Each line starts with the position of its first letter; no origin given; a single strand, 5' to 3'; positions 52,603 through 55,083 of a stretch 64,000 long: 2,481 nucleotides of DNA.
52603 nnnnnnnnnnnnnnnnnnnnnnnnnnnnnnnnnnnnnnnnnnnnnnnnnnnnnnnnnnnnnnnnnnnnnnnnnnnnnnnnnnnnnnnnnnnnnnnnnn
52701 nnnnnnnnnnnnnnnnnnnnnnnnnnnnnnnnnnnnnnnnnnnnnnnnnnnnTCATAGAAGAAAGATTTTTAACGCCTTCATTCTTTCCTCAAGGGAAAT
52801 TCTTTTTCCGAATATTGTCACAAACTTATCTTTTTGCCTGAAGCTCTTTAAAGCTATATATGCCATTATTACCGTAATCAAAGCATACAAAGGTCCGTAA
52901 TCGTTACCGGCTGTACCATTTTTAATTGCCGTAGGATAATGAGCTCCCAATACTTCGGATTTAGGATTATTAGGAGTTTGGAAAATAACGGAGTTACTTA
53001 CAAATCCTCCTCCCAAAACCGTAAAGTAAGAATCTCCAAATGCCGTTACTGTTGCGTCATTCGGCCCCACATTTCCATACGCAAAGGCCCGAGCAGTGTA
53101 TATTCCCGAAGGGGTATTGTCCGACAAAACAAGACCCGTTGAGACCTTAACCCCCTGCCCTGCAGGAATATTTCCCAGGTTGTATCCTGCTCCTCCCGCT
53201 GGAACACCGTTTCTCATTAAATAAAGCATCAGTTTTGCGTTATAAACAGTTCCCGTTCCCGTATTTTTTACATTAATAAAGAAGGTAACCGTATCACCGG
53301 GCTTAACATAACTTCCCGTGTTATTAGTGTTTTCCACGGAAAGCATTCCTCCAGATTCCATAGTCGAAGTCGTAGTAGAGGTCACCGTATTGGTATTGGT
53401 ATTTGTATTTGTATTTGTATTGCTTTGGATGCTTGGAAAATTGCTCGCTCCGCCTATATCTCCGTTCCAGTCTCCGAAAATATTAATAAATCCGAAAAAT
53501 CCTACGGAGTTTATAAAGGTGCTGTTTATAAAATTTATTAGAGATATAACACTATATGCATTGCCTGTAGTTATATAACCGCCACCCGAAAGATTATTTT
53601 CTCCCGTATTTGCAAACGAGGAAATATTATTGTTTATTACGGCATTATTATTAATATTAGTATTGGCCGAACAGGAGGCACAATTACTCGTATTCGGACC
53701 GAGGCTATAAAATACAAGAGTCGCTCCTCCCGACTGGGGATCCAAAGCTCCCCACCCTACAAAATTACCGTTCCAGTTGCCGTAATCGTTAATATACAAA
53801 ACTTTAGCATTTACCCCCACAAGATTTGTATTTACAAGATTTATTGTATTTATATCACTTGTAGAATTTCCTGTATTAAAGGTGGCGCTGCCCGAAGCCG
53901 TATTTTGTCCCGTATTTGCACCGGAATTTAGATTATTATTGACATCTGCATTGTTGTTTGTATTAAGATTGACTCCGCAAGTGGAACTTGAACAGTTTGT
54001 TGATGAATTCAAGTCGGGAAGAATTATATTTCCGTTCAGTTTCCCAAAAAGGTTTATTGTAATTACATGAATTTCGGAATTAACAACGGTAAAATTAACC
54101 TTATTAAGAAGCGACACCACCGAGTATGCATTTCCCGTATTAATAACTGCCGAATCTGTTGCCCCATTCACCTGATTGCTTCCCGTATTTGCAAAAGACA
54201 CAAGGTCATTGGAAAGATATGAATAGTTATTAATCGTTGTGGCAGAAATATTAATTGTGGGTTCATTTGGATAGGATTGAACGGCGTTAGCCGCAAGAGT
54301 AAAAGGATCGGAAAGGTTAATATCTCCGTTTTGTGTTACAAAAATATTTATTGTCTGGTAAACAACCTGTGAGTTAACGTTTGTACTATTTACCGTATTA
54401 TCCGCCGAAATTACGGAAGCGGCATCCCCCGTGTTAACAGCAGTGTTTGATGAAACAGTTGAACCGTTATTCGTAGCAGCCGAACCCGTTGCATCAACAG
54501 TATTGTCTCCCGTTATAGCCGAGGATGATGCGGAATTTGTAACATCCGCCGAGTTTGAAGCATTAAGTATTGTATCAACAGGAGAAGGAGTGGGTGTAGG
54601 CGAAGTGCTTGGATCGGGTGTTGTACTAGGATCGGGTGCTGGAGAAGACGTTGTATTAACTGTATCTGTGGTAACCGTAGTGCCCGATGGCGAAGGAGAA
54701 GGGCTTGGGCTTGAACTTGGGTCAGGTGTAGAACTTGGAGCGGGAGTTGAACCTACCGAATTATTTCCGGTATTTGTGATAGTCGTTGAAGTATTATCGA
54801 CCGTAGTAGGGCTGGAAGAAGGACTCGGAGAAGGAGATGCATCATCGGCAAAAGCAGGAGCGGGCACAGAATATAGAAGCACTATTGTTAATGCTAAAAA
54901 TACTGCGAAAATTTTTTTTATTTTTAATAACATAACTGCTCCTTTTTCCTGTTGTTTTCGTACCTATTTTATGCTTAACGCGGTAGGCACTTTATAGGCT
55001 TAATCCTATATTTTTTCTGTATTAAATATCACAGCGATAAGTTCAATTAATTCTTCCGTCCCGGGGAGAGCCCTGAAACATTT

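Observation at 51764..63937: Sortase embedded in a surface-protein cluster whose members lack LPXTG but share a C-proximal (E/Q/A/G)VLG(A) motif followed by a TM helix and basic tail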

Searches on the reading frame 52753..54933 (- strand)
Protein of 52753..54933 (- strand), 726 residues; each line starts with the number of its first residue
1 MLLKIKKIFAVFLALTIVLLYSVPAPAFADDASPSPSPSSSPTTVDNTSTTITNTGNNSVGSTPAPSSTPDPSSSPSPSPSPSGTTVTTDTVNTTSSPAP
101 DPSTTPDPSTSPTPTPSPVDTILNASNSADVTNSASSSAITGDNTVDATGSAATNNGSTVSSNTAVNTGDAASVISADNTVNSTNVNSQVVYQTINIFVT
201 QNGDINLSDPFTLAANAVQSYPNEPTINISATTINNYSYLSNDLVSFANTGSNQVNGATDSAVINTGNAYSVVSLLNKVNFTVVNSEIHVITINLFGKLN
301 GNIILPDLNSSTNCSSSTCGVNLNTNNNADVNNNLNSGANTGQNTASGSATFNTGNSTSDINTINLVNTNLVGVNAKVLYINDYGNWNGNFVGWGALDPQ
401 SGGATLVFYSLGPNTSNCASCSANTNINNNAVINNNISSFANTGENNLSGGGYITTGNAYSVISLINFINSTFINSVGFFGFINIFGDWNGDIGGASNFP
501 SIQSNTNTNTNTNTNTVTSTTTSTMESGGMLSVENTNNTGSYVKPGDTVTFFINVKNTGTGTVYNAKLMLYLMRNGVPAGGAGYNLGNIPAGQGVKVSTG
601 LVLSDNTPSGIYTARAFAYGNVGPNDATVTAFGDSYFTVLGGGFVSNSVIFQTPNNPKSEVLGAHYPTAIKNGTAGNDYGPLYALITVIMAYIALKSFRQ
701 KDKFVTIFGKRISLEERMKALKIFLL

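Call 3: search_protein_families(library=pfam, proteins=[window:52753-54933:-], max_evalue=0.01)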
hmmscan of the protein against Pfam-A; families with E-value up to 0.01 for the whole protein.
window:52753-54933:- (726 aa): 1 family
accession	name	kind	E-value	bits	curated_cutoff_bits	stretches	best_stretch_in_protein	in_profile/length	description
PF05887.16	Trypan_PARP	-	0.0015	19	100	1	50-117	47-112/134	Procyclic acidic repetitive protein (PARP)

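Call 4: search_protein_families(library=ncbifam, proteins=[window:52753-54933:-], max_evalue=0.01)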
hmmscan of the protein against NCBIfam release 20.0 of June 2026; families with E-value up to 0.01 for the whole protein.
window:52753-54933:- (726 aa): 0 families

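Call 63: list_cluster_members(proteins=[P0001, P0121, window:52753-54933:-, window:58148-63937:-])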
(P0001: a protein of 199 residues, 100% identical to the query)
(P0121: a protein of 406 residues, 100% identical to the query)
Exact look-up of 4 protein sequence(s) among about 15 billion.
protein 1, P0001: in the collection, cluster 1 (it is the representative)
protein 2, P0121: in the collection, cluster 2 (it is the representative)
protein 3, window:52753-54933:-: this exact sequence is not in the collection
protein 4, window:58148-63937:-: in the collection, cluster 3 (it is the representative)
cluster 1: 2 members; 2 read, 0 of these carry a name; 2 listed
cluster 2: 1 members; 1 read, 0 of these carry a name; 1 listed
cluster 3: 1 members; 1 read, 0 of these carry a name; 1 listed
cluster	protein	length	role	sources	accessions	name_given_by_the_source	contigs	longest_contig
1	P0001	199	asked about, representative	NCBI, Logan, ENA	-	-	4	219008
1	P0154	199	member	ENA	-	-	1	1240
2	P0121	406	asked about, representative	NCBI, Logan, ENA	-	-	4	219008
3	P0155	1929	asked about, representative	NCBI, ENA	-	-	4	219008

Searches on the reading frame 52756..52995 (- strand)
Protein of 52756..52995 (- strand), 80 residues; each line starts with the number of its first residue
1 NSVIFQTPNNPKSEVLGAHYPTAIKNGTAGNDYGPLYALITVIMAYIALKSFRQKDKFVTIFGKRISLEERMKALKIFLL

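Call 16: search_protein_families(library=ncbifam, proteins=[window:52756-52995:-], max_evalue=10)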
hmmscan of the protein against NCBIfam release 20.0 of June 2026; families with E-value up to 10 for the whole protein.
seq(80 aa): 0 families
